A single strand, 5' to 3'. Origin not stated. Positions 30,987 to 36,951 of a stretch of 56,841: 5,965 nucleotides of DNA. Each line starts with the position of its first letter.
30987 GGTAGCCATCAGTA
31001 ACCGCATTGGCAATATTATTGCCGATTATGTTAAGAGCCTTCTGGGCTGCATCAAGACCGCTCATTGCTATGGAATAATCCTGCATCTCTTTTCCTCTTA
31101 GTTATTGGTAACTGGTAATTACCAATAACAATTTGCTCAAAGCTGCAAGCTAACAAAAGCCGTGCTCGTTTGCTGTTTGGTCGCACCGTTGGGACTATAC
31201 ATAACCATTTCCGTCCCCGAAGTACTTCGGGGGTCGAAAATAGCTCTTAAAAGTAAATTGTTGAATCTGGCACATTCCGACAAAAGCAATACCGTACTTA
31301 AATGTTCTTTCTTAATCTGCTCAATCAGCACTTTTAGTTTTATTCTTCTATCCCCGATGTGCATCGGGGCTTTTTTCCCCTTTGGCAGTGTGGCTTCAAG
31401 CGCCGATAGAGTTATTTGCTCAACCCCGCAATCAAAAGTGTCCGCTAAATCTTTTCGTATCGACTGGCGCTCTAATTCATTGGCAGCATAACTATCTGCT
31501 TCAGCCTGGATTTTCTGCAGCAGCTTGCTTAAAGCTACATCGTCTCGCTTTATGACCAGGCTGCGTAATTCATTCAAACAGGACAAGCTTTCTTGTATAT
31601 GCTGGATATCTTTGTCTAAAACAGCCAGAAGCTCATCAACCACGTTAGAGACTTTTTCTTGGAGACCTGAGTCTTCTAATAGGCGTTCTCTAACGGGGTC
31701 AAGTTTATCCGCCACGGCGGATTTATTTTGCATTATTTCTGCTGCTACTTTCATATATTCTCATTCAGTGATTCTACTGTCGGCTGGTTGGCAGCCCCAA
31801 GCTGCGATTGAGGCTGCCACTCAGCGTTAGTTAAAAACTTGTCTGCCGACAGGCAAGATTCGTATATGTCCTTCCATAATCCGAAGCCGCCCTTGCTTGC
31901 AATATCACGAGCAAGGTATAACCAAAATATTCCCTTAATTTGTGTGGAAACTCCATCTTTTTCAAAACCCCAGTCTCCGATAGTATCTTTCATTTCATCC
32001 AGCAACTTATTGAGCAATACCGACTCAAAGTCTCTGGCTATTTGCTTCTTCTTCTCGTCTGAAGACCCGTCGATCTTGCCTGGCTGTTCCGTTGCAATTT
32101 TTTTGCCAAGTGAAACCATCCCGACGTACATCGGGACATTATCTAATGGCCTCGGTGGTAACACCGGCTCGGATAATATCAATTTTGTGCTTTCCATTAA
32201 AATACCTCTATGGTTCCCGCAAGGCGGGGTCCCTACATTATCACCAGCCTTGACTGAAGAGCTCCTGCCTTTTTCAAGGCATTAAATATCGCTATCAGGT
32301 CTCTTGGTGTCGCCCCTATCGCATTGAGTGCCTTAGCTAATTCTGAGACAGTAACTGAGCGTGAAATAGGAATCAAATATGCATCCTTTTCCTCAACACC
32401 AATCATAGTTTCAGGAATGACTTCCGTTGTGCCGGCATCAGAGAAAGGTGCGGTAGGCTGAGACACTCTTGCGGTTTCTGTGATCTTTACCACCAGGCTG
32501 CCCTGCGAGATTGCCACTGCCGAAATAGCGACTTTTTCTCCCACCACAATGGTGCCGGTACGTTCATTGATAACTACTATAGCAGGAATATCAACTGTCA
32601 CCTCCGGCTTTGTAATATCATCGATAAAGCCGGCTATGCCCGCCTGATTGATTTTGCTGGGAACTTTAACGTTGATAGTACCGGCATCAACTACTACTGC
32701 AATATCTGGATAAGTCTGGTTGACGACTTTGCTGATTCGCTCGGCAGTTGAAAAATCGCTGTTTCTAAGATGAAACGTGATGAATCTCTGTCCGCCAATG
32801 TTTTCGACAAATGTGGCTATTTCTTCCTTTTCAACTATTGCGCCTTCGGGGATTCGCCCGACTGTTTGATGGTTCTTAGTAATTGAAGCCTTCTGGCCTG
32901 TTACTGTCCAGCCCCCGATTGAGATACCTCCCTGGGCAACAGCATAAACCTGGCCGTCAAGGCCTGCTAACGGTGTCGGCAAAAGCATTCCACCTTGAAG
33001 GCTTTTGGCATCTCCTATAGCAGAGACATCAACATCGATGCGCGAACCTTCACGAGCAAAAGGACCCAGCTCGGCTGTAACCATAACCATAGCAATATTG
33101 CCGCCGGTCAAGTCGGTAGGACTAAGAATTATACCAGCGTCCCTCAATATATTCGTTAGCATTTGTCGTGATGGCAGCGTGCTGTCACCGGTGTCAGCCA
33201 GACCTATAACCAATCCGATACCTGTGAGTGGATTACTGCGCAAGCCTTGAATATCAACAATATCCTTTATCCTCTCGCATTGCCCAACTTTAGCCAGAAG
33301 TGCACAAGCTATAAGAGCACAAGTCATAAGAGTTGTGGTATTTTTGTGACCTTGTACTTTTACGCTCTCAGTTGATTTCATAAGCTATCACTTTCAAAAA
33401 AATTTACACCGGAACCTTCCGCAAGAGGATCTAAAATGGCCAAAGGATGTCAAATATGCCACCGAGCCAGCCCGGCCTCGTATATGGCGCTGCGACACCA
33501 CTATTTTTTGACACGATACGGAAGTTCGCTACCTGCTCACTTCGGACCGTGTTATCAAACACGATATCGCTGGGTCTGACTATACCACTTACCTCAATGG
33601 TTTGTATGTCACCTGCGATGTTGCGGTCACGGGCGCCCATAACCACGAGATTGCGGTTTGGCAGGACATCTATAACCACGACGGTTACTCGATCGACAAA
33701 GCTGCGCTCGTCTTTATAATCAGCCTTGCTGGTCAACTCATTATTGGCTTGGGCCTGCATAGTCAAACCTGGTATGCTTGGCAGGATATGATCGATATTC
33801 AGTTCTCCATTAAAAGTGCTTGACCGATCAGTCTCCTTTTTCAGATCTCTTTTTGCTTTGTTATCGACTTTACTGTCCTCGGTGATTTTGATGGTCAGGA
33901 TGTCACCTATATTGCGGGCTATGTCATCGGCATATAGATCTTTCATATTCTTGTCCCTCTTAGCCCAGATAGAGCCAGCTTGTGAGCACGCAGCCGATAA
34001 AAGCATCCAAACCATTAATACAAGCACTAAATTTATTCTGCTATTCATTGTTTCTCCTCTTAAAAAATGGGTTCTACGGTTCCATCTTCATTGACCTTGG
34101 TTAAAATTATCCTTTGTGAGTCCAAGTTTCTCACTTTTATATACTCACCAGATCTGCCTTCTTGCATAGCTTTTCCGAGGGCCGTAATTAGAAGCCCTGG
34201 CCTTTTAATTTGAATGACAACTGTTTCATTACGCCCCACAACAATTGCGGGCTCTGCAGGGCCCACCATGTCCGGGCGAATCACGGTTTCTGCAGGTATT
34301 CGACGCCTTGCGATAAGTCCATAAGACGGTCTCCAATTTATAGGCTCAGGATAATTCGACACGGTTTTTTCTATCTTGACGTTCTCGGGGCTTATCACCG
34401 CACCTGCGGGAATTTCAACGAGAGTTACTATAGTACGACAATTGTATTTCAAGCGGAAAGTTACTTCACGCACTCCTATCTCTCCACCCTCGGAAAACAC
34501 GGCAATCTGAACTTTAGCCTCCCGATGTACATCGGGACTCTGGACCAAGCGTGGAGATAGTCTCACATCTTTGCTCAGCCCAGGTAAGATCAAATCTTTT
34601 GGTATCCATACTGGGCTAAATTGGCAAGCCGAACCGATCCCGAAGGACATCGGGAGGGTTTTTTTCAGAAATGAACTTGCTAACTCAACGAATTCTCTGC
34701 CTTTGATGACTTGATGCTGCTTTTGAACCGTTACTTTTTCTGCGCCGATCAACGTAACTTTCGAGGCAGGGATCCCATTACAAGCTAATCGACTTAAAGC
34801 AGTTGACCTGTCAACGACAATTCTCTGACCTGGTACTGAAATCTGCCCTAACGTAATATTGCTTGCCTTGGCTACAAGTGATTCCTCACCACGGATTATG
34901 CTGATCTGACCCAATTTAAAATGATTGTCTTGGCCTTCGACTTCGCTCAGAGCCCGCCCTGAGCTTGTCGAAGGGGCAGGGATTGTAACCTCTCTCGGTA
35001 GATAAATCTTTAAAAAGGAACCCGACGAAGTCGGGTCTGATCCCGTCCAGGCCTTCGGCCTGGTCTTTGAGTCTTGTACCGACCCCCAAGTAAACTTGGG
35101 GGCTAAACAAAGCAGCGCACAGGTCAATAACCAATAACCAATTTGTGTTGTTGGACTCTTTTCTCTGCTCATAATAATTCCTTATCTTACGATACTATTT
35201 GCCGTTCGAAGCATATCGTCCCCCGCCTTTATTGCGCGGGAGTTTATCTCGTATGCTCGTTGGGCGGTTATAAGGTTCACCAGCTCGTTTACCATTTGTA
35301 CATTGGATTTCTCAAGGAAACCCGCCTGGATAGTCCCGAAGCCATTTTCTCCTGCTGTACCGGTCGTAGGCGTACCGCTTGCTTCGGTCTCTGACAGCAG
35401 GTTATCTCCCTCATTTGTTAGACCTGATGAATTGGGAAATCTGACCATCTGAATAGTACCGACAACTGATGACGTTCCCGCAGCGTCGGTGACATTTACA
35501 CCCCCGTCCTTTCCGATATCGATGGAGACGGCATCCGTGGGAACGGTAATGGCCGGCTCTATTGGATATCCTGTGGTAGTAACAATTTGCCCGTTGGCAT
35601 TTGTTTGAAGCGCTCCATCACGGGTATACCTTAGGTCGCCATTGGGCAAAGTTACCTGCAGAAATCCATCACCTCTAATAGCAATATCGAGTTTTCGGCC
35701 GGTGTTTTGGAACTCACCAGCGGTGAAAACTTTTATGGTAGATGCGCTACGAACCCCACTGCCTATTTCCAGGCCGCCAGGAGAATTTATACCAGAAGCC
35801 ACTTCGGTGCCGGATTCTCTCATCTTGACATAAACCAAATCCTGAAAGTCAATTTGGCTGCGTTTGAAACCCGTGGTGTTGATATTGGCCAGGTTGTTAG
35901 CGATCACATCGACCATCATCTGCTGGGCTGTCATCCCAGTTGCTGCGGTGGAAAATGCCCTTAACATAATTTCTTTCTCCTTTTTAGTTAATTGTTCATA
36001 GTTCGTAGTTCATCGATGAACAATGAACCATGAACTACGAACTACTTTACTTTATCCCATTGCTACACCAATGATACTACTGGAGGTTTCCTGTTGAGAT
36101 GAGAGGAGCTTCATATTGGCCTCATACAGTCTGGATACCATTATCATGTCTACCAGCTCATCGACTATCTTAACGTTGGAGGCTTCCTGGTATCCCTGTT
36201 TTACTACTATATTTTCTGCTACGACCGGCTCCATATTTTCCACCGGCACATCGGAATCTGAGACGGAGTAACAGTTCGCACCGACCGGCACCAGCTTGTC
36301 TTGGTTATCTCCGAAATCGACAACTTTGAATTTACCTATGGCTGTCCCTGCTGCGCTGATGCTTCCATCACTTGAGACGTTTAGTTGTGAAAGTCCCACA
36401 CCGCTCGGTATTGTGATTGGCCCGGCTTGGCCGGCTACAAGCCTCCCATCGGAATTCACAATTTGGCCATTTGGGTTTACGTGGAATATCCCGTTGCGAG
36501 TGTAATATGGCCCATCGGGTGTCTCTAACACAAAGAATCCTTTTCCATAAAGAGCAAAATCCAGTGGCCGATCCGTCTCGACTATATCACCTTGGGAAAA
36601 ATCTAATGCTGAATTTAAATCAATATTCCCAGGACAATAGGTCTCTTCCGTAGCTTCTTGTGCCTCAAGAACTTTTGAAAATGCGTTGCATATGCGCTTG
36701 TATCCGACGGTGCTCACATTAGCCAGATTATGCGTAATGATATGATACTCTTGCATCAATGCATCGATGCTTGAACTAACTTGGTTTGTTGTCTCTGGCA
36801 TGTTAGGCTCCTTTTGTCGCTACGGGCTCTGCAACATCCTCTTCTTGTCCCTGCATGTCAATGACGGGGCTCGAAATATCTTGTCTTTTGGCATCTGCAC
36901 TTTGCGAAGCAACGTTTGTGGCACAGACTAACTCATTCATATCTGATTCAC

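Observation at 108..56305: Hyper-iterated, stop-codon-free 18-bp palindrome embedded in frame in essential flagellar genes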

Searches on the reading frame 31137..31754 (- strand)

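Call 24: search_protein_families(library=pfam, proteins=[window:31137-31754:-])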
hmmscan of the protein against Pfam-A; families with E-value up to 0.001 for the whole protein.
window:31137-31754:- (205 aa): 1 family
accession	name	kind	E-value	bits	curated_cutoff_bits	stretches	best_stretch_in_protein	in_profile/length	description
PF05130.17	FlgN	-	7.8e-08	33.3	30.5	1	39-193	3-146/147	FlgN protein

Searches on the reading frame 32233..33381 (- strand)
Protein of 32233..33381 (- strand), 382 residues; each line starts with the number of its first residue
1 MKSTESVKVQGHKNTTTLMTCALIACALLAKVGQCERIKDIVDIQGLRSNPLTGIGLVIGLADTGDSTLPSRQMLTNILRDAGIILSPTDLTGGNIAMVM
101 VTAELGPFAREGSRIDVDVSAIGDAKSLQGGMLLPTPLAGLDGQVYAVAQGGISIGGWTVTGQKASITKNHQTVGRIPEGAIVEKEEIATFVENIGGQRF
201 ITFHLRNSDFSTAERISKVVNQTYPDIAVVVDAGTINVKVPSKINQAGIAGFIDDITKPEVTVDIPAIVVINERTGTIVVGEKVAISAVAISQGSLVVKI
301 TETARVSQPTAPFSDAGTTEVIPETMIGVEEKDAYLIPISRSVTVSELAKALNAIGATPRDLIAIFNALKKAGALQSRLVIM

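Call 25: search_protein_families(library=pfam, proteins=[window:32233-33381:-])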
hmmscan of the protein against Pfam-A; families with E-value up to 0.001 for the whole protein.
window:32233-33381:- (382 aa): 1 family
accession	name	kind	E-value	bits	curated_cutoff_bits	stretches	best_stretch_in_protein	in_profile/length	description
PF02119.21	FlgI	-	8.2e-114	380.5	25.3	1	37-381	1-343/343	Flagellar P-ring protein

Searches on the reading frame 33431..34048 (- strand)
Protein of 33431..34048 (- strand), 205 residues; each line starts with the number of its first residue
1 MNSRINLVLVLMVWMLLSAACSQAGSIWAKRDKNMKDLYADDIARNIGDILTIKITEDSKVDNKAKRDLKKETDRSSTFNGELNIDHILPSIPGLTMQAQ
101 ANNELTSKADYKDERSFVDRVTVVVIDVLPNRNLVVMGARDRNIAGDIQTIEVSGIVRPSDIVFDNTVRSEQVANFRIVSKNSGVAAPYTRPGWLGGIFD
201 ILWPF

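Call 25: search_protein_families(library=pfam, proteins=[window:33431-34048:-])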
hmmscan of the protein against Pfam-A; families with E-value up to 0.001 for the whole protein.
window:33431-34048:- (205 aa): 1 family
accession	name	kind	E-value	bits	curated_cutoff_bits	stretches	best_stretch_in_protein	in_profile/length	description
PF02107.21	FlgH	-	1.3e-41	142.5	27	1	23-204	3-172/172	Flagellar L-ring protein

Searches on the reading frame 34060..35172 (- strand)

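Call 25: search_protein_families(library=pfam, proteins=[window:34060-35172:-])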
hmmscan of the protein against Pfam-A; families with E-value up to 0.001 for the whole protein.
window:34060-35172:- (370 aa): 2 families
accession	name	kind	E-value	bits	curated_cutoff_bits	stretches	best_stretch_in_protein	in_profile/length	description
PF13144.11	ChapFlgA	-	1.9e-21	76.8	23.8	1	249-367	5-121/122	Chaperone for flagella basal body P-ring formation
PF08666.17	SAF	-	0.00033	21.6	21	0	246-303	2-62/63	SAF domain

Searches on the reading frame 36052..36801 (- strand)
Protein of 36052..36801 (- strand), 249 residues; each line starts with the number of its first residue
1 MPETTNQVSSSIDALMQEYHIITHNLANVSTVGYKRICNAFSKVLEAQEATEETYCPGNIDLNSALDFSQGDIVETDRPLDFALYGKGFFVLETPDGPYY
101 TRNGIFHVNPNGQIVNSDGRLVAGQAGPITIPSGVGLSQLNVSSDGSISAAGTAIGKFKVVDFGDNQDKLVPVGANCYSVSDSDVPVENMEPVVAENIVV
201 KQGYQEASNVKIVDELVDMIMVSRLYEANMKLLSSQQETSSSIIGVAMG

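Call 25: search_protein_families(library=pfam, proteins=[window:36052-36801:-])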
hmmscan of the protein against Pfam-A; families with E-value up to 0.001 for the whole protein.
window:36052-36801:- (249 aa): 2 families
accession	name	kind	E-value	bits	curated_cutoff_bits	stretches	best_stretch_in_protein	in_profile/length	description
PF22692.1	LlgE_F_G_D1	-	2.2e-17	63.4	27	1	83-150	1-64/64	Flagellar hook protein FlgE/F/G D1 domain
PF06429.18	Flg_bbr_C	-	1.7e-14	53.5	23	1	201-244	1-44/46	Flagellar basal body rod FlgEFG protein C-terminal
